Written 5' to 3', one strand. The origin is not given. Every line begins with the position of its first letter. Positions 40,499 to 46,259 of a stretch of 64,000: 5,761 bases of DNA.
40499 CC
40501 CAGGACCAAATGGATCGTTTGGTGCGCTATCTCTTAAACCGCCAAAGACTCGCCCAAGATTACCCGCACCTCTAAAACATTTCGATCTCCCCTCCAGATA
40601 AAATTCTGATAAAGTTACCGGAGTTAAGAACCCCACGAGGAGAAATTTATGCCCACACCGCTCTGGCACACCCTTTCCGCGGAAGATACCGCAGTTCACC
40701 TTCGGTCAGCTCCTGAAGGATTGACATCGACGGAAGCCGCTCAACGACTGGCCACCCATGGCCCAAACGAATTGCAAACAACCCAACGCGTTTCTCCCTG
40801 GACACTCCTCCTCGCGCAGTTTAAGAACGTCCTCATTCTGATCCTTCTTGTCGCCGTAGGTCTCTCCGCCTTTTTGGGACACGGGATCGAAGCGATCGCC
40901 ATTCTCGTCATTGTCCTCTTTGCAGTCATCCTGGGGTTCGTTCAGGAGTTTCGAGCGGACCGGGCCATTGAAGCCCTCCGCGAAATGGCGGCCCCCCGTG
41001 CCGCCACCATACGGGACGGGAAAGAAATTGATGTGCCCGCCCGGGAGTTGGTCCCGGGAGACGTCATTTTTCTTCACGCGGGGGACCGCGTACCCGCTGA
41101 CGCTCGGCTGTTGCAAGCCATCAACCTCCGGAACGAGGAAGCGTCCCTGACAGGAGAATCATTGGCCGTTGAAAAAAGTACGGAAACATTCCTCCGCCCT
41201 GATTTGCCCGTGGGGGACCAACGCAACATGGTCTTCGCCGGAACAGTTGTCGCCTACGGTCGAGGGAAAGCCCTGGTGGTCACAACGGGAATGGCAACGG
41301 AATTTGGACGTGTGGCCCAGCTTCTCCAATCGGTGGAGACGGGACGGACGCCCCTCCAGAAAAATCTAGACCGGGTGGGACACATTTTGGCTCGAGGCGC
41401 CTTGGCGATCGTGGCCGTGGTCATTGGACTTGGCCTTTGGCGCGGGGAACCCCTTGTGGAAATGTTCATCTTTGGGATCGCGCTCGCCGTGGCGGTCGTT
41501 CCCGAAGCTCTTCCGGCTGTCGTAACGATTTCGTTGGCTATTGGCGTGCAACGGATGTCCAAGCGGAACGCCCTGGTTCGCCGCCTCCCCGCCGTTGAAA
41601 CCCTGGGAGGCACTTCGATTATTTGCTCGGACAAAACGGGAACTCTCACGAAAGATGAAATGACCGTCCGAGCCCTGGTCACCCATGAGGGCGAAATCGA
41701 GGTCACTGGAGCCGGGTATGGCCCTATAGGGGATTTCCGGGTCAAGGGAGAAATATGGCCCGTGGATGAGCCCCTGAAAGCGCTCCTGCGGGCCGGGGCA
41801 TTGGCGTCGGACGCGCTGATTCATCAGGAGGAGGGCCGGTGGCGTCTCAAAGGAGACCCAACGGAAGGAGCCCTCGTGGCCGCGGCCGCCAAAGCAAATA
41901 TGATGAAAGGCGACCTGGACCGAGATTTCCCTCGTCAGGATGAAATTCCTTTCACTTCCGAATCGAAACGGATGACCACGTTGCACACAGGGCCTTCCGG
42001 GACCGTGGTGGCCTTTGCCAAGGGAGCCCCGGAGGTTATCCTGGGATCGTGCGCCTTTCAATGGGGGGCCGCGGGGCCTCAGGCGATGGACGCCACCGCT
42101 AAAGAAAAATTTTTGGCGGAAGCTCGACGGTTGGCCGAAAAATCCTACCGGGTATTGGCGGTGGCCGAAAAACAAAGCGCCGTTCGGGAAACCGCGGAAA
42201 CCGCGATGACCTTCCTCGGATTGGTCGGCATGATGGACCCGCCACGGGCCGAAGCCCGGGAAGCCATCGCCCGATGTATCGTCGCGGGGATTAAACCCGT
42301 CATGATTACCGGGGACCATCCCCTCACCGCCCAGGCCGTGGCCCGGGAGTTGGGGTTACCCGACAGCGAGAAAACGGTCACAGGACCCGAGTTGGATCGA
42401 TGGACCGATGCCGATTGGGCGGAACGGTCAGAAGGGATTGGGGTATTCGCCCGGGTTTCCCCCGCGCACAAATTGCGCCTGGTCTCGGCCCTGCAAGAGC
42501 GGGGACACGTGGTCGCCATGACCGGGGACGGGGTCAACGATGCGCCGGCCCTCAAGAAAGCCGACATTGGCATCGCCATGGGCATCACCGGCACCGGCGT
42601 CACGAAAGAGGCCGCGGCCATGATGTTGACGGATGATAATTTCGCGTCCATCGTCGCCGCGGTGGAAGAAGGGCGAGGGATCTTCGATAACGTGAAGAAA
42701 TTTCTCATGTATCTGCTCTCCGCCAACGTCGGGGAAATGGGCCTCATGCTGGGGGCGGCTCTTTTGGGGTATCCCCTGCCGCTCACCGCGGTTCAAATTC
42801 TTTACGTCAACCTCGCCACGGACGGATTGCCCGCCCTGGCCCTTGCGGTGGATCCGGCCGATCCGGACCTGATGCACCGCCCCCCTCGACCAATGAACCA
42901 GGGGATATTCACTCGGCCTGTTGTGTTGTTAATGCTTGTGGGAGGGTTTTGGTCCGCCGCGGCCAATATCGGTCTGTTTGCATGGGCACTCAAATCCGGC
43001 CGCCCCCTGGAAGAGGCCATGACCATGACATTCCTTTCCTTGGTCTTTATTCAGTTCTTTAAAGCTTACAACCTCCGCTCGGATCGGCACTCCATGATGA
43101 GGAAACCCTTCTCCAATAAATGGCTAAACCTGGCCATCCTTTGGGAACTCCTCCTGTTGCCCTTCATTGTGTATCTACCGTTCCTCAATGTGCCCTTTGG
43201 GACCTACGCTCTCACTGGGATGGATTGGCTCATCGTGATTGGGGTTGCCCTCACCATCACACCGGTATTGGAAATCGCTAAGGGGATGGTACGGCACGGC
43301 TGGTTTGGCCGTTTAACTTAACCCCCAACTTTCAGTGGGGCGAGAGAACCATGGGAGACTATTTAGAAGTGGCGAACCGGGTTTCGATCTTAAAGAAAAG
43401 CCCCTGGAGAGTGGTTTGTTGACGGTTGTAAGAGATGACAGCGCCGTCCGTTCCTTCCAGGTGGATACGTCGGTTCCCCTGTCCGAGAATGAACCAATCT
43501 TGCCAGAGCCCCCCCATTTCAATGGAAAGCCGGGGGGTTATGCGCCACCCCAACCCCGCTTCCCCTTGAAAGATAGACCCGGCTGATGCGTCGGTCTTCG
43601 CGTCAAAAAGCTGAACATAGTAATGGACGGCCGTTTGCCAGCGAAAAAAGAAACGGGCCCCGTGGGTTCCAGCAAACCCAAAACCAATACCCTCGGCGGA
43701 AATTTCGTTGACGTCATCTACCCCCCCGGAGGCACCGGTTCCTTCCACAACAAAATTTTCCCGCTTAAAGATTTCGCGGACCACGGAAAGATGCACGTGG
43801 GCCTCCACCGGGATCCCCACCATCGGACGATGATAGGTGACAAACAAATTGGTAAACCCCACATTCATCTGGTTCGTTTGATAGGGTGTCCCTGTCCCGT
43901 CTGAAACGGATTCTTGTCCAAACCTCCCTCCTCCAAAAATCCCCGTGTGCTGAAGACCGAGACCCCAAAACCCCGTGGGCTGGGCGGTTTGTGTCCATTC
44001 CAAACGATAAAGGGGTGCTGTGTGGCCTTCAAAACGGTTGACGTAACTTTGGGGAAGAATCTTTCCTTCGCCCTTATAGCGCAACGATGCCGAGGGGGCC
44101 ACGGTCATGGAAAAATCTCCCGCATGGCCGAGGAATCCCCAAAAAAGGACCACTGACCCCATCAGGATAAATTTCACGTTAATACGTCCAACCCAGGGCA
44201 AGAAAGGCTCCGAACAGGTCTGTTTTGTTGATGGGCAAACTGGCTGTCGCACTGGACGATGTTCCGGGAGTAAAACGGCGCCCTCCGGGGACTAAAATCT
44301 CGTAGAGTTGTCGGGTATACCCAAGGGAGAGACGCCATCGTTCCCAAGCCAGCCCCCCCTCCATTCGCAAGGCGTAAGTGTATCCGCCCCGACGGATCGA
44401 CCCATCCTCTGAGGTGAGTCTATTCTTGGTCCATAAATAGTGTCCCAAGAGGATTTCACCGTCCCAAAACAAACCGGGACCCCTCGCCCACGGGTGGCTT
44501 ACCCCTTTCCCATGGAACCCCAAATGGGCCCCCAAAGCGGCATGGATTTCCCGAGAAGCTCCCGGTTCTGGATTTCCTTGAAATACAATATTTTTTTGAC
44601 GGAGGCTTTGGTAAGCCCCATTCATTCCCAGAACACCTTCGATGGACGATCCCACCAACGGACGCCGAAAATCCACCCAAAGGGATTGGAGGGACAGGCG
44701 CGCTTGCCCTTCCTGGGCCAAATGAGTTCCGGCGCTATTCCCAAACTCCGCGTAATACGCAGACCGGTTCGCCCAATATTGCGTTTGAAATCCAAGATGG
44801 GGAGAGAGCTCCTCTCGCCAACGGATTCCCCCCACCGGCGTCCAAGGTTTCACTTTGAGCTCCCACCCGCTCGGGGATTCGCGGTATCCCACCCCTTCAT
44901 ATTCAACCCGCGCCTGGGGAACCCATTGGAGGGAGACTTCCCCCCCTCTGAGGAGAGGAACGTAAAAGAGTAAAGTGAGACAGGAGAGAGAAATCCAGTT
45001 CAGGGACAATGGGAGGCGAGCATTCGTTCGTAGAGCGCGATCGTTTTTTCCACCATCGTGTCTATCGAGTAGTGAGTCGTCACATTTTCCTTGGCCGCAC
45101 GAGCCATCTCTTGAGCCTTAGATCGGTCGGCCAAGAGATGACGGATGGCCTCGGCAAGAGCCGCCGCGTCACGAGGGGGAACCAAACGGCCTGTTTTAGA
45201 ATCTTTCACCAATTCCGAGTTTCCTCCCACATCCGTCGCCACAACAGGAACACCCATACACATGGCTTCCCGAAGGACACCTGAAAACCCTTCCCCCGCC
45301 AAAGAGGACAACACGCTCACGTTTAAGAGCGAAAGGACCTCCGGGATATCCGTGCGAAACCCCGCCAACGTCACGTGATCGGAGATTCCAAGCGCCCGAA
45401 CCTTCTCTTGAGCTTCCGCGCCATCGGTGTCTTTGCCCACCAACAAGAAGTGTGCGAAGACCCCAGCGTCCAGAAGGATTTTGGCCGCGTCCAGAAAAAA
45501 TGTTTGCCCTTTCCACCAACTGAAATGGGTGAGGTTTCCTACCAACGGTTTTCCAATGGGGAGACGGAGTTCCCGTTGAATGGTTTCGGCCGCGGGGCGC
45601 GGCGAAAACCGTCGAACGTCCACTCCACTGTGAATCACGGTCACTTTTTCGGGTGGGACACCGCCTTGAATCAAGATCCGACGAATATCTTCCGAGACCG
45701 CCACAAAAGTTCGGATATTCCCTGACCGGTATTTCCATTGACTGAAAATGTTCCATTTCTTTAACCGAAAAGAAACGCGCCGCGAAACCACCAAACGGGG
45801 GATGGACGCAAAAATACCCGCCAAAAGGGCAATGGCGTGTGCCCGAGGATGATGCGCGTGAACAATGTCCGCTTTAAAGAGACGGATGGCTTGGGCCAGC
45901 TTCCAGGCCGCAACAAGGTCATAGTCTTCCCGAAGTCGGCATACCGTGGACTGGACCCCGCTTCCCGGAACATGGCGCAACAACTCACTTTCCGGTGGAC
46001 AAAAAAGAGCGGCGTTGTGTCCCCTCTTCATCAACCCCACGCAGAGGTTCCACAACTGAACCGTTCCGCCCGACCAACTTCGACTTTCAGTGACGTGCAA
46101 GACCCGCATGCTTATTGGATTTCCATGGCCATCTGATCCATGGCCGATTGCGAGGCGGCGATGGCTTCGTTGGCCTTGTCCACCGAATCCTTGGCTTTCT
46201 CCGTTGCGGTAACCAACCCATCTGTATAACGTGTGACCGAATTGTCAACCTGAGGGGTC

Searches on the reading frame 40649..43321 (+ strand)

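Call 35: search_protein_families(library=pfam, proteins=[window:40649-43321:+], max_evalue=0.001)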
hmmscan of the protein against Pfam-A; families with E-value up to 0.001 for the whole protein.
window:40649-43321:+ (890 aa): 7 families
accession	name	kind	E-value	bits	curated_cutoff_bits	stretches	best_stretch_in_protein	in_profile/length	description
PF00122.25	E1-E2_ATPase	-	6.3e-53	179.4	28.1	1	112-306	1-181/181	E1-E2 ATPase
PF00689.26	Cation_ATPase_C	-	2.3e-50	171.2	27.3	1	709-878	1-173/175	Cation transporting ATPase, C-terminus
PF13246.12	Cation_ATPase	-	1.7e-20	73.3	21.7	1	385-469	2-89/91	Cation transport ATPase (P-type)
PF00690.31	Cation_ATPase_N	-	1e-19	70.4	20.4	1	6-73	1-69/69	Cation transporter/ATPase, N-terminus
PF00702.32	Hydrolase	-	2.5e-18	67.6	26.4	1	324-639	3-191/191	haloacid dehalogenase-like hydrolase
PF12710.13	HAD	-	1.6e-05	25.9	27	1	484-636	46-189/189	haloacid dehalogenase-like hydrolase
PF08282.18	Hydrolase_3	-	9.7e-05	22.6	20.9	0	620-668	204-251/255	haloacid dehalogenase-like hydrolase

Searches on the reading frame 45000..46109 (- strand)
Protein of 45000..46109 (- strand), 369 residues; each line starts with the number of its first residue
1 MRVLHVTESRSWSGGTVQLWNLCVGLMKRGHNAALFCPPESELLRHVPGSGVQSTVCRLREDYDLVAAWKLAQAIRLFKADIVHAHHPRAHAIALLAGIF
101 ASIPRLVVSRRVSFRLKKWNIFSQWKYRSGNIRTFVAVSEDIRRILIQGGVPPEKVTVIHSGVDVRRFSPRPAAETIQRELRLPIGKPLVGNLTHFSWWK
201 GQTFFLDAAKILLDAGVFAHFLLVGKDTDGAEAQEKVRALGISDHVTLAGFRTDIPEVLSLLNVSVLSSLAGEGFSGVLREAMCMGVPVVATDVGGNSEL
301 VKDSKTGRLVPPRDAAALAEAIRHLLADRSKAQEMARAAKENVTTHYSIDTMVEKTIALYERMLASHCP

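Call 73: search_protein_families(library=pfam, proteins=[window:45000-46109:-], max_evalue=0.001)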
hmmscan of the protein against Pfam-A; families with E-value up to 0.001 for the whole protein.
window:45000-46109:- (369 aa): 6 families
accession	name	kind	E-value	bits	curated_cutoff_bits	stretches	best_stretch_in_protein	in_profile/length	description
PF13692.12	Glyco_trans_1_4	-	1.9e-34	119.4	27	1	190-328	7-142/142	Glycosyl transferases group 1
PF00534.26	Glycos_transf_1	-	2.2e-33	115.6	26.4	1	175-341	3-171/172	Glycosyl transferases group 1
PF13439.12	Glyco_transf_4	-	2.4e-25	90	28.5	1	13-167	2-170/170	Glycosyltransferase Family 4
PF13579.12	Glyco_trans_4_4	-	6.7e-19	69.2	29.7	1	14-162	2-158/158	Glycosyl transferase 4-like domain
PF20706.3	GT4-conflict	-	1.4e-08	34.6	26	1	199-351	211-380/385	Family 4 Glycosyltransferase in conflict systems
PF13524.12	Glyco_trans_1_2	-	1.8e-07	31.6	25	1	262-355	51-141/144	Glycosyl transferase-like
